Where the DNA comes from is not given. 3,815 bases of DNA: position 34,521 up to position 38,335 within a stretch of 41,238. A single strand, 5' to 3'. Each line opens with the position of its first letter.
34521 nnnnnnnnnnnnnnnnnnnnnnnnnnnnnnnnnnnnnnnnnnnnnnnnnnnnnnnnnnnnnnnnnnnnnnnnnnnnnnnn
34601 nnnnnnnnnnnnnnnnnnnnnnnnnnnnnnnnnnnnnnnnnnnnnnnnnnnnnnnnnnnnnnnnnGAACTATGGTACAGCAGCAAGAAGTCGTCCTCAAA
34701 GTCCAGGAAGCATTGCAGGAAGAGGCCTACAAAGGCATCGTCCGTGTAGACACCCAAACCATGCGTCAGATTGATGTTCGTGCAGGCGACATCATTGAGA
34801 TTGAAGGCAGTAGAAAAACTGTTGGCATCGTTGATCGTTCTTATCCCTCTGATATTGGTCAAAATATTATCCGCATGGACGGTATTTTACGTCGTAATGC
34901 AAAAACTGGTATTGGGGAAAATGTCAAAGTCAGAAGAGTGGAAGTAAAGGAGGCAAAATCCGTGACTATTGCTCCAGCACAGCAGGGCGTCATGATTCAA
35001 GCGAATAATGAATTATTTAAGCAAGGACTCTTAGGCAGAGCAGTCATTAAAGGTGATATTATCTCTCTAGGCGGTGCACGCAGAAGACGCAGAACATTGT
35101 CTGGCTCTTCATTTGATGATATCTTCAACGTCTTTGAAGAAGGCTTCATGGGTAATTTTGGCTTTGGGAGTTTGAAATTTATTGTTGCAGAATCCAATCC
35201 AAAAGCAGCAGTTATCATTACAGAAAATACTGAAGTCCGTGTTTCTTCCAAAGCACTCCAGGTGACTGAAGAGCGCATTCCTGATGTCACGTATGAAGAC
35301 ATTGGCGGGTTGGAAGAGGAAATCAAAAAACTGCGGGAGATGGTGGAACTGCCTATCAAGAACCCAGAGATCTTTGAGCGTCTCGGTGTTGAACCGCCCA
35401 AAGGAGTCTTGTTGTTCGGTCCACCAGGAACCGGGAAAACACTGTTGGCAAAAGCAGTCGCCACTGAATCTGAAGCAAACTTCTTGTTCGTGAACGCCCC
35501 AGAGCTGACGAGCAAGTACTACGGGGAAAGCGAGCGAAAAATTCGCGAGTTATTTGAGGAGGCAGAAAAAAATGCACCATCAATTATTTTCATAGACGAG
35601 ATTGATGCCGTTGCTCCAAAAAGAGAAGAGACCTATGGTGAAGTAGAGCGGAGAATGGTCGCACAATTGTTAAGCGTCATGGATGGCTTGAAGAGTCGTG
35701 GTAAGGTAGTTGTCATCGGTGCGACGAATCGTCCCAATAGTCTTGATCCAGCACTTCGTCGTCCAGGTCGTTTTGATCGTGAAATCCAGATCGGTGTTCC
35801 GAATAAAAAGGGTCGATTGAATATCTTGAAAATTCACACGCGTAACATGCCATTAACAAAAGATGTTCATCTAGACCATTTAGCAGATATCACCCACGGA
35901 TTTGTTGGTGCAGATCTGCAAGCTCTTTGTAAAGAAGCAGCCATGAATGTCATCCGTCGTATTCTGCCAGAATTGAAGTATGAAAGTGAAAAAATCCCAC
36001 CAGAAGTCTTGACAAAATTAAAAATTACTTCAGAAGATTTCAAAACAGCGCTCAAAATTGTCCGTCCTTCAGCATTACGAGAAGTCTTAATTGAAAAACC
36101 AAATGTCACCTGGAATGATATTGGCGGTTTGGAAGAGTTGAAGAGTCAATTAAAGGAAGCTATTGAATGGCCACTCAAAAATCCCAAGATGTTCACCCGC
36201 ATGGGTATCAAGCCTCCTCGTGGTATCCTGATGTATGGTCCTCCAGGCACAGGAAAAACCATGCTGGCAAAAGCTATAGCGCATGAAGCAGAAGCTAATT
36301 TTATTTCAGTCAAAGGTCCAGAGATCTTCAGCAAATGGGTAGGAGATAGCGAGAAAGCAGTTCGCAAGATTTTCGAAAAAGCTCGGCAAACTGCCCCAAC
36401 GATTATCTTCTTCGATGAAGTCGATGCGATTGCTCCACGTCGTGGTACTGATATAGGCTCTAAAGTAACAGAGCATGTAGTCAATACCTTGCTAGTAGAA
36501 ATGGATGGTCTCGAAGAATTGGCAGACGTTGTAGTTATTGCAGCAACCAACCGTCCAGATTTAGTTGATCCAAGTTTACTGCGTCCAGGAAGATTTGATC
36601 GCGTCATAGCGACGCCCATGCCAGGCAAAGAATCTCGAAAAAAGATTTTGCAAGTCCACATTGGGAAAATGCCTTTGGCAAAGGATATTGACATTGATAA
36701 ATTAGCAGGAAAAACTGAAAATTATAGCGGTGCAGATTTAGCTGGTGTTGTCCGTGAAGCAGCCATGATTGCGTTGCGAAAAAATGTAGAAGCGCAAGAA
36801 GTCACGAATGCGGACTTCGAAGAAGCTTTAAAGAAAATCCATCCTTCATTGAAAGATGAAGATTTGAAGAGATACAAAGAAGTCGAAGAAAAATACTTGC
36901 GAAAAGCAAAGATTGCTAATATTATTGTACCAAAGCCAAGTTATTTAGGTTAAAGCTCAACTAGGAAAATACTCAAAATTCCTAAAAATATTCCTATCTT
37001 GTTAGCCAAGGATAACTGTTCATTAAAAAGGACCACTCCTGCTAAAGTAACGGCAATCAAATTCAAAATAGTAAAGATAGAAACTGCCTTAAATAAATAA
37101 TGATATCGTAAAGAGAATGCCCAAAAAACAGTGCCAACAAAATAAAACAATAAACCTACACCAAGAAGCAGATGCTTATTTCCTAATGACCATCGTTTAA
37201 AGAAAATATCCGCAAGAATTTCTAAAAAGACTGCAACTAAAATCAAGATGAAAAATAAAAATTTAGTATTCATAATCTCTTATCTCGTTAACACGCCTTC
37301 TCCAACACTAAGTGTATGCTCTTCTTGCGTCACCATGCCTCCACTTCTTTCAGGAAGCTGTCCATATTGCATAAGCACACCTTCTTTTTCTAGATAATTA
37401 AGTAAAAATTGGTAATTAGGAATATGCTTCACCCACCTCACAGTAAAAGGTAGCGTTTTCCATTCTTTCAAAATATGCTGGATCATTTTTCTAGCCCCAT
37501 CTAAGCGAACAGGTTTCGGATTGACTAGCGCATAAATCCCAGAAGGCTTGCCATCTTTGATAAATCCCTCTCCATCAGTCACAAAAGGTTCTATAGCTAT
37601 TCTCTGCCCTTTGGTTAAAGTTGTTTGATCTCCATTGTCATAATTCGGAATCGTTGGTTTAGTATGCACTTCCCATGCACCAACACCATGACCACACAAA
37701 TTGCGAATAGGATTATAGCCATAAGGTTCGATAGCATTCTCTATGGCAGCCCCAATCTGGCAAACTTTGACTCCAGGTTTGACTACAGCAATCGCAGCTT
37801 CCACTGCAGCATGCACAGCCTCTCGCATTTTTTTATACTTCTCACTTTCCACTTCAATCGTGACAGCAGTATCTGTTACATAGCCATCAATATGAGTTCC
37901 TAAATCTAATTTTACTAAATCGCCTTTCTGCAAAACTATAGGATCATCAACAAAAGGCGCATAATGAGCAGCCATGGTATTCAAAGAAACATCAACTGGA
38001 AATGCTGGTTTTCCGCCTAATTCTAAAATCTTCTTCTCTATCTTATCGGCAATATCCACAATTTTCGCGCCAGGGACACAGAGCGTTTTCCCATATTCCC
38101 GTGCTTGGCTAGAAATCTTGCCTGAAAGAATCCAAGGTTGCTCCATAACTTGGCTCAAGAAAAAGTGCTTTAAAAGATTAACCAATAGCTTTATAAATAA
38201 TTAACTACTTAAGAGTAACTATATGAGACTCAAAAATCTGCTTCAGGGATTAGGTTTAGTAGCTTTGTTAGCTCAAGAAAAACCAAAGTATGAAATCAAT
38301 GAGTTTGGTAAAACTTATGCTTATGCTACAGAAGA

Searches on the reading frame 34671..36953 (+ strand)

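Call 6: search_protein_families(library=pfam, proteins=[window:34671-36953:+], max_evalue=0.001)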
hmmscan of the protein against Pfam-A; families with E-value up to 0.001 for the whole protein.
window:34671-36953:+ (760 aa): 47 families (the best 25 are shown)
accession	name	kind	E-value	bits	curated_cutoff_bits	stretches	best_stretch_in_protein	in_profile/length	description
PF00004.35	AAA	-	9e-99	327.5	21.2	2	246-375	1-130/131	ATPase family associated with various cellular activities (AAA)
PF17862.7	AAA_lid_3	-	4.3e-33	112.9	27.2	2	672-718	1-45/45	AAA+ lid domain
PF02359.24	CDC48_N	-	1.2e-25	89.9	35.1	1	9-91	2-84/85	Cell division protein 48 (CDC48), N-terminal domain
PF05496.18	RuvB_N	-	5.2e-16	59.2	27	2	242-363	32-150/159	Holliday junction DNA helicase RuvB P-loop domain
PF07728.20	AAA_5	-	3.2e-14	53.6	22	2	245-364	1-137/139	AAA domain (dynein-related subfamily)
PF07724.20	AAA_2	-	1e-13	52.1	27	2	246-339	6-101/166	AAA domain (Cdc48 subfamily)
PF13191.12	AAA_16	-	3e-13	51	32.6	1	243-348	24-136/167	AAA ATPase domain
PF13173.12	AAA_14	-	1.1e-12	48.5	27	2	246-327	5-75/129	AAA domain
PF13401.12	AAA_22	-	6.8e-12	46.3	27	0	246-281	8-46/130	AAA domain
PF06068.19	TIP49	-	1.1e-10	41.7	23.8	1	517-563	51-99/347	TIP49 P-loop domain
PF13671.12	AAA_33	-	2e-09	38.3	27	0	246-354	2-80/143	AAA domain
PF20720.3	nSTAND3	-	5.5e-09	36.3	27.2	0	519-563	20-67/155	Novel STAND NTPase 3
PF09336.16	Vps4_C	-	6.3e-09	36.1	21.3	1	706-737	24-55/61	Vps4 C terminal oligomerisation domain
PF23902.1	AAA_lid_PRS2_C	-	9.8e-09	35.7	34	1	654-723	2-70/73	PRS2 AAA+ lid C-terminal domain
PF00910.28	RNA_helicase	-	3.7e-08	34.2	21.5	0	519-627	1-104/105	RNA helicase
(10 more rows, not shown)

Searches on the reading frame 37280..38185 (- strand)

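Call 6: search_protein_families(library=pfam, proteins=[window:37280-38185:-], max_evalue=0.001)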
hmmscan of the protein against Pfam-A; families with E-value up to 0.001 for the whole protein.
window:37280-38185:- (301 aa): 1 family
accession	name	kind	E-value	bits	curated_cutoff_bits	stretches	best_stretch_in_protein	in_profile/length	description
PF00557.29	Peptidase_M24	-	1.3e-36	126.8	23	1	22-207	7-188/208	Metallopeptidase family M24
